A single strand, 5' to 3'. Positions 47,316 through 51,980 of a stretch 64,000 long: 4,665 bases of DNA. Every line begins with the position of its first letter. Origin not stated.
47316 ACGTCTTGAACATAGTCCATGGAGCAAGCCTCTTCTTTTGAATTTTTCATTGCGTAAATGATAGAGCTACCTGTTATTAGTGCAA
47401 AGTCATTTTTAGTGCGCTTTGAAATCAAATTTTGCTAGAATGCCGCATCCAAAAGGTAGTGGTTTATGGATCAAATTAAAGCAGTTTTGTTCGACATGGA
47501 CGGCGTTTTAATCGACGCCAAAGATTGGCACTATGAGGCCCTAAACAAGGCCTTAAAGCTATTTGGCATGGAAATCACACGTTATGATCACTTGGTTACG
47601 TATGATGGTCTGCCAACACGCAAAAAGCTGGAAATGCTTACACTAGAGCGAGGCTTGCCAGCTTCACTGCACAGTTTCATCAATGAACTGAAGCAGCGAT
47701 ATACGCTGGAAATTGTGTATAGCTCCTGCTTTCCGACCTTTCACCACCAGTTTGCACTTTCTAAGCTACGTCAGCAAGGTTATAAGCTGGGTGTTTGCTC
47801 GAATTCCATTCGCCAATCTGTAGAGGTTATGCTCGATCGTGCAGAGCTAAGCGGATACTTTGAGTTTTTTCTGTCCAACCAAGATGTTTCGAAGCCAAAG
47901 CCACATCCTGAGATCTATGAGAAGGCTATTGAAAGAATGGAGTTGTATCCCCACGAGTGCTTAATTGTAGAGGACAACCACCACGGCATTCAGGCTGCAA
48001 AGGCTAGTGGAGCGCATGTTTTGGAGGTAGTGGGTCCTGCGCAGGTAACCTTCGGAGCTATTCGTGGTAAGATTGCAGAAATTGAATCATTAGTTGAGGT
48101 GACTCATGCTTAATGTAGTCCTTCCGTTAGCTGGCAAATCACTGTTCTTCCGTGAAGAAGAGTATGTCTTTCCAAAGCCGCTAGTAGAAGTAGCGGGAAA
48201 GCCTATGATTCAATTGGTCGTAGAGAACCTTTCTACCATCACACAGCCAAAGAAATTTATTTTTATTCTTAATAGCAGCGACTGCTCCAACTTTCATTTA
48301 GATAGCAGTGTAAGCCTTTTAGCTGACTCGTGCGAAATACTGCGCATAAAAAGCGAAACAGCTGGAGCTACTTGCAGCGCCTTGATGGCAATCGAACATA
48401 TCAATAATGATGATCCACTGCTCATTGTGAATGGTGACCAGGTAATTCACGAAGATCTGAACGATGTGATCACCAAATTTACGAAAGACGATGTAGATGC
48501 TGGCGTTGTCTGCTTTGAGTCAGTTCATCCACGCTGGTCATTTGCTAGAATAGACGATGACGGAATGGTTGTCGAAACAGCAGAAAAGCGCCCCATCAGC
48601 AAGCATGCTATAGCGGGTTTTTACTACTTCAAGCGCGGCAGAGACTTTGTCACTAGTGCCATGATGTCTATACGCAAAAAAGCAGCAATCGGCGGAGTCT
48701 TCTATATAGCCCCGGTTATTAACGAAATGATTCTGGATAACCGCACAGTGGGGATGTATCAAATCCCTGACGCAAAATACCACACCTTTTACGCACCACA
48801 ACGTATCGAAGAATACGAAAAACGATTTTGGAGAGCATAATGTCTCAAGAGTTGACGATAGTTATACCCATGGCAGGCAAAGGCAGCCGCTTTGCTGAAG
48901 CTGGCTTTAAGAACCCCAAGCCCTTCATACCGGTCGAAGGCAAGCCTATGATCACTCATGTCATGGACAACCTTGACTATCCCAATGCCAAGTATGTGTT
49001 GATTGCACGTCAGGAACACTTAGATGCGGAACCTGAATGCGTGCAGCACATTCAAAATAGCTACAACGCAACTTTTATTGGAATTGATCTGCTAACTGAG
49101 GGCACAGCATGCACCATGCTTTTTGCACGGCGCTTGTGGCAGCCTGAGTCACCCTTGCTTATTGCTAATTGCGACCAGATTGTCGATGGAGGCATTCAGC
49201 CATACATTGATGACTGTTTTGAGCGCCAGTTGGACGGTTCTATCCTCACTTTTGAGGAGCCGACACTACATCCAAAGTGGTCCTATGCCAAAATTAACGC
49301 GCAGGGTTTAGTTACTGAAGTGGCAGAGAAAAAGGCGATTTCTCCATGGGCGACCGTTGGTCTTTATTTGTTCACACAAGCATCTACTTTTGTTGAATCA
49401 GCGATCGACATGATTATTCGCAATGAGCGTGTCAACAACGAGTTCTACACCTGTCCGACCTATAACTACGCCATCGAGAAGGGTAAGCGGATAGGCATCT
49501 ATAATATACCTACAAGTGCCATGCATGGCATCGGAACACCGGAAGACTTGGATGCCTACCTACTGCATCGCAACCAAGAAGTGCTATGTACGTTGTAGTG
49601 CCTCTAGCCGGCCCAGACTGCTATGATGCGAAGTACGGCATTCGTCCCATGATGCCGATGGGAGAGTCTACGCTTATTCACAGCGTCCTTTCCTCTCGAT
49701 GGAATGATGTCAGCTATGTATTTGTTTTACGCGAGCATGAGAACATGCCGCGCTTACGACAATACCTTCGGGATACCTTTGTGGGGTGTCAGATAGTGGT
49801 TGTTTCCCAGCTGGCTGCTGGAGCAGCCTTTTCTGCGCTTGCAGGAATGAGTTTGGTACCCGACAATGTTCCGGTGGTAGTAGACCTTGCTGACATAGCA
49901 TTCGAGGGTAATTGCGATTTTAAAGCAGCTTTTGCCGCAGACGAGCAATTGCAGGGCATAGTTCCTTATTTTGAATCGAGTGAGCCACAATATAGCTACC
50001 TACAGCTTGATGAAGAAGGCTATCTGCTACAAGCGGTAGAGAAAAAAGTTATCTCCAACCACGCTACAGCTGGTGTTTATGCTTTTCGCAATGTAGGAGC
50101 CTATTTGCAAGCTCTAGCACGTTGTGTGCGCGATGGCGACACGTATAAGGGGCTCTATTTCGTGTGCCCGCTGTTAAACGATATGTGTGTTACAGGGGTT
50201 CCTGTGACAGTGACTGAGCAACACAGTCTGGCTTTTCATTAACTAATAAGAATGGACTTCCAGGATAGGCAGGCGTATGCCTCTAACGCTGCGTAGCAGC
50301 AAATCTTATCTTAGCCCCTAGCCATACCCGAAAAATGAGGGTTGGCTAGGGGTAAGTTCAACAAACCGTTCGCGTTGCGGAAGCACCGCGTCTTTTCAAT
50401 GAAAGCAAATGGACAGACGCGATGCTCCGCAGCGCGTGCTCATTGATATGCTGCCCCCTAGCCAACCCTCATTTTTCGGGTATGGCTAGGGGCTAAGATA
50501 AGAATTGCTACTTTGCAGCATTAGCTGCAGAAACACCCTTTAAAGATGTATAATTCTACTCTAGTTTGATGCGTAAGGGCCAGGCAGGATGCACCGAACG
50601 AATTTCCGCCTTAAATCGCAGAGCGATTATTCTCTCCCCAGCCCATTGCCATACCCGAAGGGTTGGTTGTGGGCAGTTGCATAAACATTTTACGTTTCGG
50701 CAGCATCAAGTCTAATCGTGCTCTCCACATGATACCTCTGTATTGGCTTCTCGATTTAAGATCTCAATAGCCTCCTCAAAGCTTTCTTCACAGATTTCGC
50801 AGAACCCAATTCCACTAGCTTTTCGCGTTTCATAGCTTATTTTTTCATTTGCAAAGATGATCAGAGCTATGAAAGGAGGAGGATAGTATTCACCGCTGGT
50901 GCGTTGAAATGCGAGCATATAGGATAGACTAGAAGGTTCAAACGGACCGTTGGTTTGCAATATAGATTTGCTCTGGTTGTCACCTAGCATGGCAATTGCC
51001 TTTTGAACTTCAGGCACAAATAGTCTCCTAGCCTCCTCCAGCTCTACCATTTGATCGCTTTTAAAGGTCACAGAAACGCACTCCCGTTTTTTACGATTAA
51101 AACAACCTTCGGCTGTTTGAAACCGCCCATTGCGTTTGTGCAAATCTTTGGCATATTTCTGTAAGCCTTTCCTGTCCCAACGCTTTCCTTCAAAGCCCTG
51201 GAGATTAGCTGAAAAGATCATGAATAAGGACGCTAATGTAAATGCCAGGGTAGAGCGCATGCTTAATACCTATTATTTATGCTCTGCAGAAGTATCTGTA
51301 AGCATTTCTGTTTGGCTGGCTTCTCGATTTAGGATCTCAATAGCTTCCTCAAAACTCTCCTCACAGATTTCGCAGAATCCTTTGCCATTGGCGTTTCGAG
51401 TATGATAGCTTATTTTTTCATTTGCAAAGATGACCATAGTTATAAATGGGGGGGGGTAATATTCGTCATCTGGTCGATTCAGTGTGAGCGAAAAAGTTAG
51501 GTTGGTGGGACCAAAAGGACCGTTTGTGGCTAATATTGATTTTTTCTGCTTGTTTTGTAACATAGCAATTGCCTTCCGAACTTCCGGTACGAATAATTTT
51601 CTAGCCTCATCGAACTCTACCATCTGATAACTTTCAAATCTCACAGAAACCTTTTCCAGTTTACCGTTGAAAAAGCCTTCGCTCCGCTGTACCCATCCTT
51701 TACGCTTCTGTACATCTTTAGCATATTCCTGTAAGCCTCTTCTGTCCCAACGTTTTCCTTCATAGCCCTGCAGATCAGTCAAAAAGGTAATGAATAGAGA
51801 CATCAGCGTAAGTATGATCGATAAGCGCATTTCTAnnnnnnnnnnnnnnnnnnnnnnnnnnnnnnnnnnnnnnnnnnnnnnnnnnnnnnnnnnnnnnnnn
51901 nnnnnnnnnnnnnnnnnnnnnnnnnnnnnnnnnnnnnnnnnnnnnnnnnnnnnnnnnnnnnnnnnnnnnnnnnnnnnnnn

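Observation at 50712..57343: Rhs/YD-repeat polymorphic toxin with unassigned CT domain and two tandem secreted paralogs, in a Chlamydiae-like genome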

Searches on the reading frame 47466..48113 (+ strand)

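Call 13: search_protein_families(library=pfam, proteins=[window:47466-48113:+], max_evalue=0.001)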
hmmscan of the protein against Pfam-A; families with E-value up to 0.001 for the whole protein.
window:47466-48113:+ (215 aa): 3 families
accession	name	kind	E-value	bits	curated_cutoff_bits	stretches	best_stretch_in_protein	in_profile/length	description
PF13419.12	HAD_2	-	7.4e-37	127.6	23.8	1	7-186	1-176/178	Haloacid dehalogenase-like hydrolase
PF00702.32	Hydrolase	-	1.7e-27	97.5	26.4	1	4-182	1-191/191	haloacid dehalogenase-like hydrolase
PF13242.12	Hydrolase_like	-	1.5e-05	25.2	22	1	145-186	4-46/75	HAD-hyrolase-like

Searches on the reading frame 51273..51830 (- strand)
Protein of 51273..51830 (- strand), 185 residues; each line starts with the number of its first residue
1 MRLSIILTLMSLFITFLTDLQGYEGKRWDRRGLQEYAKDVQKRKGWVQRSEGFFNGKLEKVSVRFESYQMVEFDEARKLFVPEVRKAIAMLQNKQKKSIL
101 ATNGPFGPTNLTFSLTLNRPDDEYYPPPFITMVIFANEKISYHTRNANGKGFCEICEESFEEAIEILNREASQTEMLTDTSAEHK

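Call 3: search_protein_families(library=pfam, proteins=[window:51273-51830:-], max_evalue=1)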
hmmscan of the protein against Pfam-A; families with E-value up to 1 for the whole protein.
window:51273-51830:- (185 aa): 1 family
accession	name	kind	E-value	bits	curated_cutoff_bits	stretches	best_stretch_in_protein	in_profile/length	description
PF07535.18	zf-DBF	-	0.044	14.3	24.8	1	150-162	3-15/45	DBF zinc finger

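Call 4: search_protein_families(library=ncbifam, proteins=[window:51273-51830:-], max_evalue=1)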
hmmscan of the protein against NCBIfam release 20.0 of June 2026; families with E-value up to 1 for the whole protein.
window:51273-51830:- (185 aa): 0 families

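Call 8: find_homologous_proteins(query=window:51273-51830:-, max_evalue=0.01)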
Query window:51273-51830:- (185 aa): 2 proteins with E <= 0.01 among 29 candidates.
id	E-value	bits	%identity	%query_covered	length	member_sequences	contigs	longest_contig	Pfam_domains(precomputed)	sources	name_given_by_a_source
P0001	4.9e-119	412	100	100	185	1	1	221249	-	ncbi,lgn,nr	ncbi:MAG: hypothetical protein Q8K75_09580 [Chlamydiales bacterium]|nr:hypothetical protein [Chlamyd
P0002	1.9e-67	244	66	93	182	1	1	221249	-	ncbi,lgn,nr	ncbi:MAG: hypothetical protein Q8K75_09575 [Chlamydiales bacterium]|nr:hypothetical protein [Chlamyd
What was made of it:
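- Checked: NCBI names both small proteins as hypothetical proteins of a 'Chlamydiales bacterium' MAG (call 8).
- Tried and rejected: For the small protein it found only the two paralogs themselves (call 8).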

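Call 9: find_encoding_contigs(protein=P0001, flank=10000, max_places=4)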
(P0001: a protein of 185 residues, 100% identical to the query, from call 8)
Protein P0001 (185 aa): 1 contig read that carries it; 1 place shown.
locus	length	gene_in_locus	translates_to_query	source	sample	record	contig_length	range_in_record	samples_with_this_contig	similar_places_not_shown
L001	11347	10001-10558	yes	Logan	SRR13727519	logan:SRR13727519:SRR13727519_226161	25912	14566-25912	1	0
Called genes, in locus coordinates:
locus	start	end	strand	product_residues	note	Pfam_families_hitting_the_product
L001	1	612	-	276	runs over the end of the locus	PF01061:ABC2_membrane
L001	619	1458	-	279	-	PF00535:Glycos_transf_2, PF10111:Glyco_tranf_2_2, PF13641:Glyco_tranf_2_3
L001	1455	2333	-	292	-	PF00535:Glycos_transf_2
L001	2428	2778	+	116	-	PF07366:SnoaL (faint), PF12680:SnoaL_2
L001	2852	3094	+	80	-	PF19807:DUF6290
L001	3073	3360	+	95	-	PF05016:ParE_toxin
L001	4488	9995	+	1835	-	PF20148:DUF6531 (weak), PF25023:TEN_YD-shell (weak), PF05593:RHS_repeat, PF25023:TEN_YD-shell (weak), PF05593:RHS_repeat (weak), PF25023:TEN_YD-shell, PF05593:RHS_repeat (weak)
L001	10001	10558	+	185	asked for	-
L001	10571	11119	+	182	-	-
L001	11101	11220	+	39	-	-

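Call 49: predict_structure(alignment_id=A6)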
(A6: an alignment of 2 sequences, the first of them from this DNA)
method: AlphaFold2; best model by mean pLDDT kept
length: 163 residues; sequences in the alignment: 2
mean_pLDDT: 43.6   pTM: 0.35
mean pLDDT of the five models: 43.6, 35.7, 35.6, 35.6, 35.0
residues with pLDDT >= 90: 0; 70-90: 0; 50-70: 20; < 50: 143
segments of 3 or more residues with pLDDT < 50: 1-54, 70-96, 98-112, 118-142, 144-163
pLDDT, mean of each block of 10 residues (from residue 1): 36 44 42 43 44 51 52 45 42 46 44 48 36 41 47 39 32
secondary structure, 60 per line:
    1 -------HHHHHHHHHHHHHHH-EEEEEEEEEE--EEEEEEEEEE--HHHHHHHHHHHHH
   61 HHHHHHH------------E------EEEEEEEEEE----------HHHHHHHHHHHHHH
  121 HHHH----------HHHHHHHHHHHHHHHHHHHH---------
elements in order: H8-22 E24-33 E36-45 H48-67 E87-96 H107-124 H135-154
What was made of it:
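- The fold of the small protein could not be modelled (pLDDT 44 from only two sequences, call 49), and no complex model was possible.
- Tried and rejected: With only the two paralogs it gave an unusable model (pLDDT 44, call 49), so no fold search was run on it.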

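Call 50: search_protein_families(library=pfam, alignment_id=A5, max_evalue=1)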
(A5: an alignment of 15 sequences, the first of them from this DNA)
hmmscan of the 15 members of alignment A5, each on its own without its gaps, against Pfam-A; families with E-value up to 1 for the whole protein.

A. member 1, seq(163 aa): 1 family
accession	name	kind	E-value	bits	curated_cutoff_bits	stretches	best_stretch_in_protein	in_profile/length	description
PF07535.18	zf-DBF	-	0.037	14.5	24.8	1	128-140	3-15/45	DBF zinc finger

B. families by the number of members that match (of 15 scanned): 6 families
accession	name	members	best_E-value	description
PF07535.18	zf-DBF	2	0.037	DBF zinc finger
PF08998.16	Epsilon_antitox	1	0.0067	Bacterial epsilon antitoxin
PF01531.22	Glyco_transf_11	1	0.02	Glycosyl transferase family 11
PF23974.1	DUF7300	1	0.041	Domain of unknown function (DUF7300)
PF20543.3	CowN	1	0.13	N2-fixation sustaining protein CowN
PF09382.16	RQC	1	0.13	RQC domain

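Call 51: search_solved_structures(query=A5, max_evalue=10)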
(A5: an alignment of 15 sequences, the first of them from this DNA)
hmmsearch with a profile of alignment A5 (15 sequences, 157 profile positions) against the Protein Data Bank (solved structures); distinct sequences matched with E-value up to 10: 2.
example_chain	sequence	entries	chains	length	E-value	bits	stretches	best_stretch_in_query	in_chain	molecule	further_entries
9vtg_LD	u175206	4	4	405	0.42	13.6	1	51-99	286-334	60S ribosomal protein L4-like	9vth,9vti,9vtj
7qiw_F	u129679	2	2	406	0.46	13.5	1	52-99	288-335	Ribos_L4_asso_C domain-containing protein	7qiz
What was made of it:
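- The fold of the small proteins is unknown (calls 49-51).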
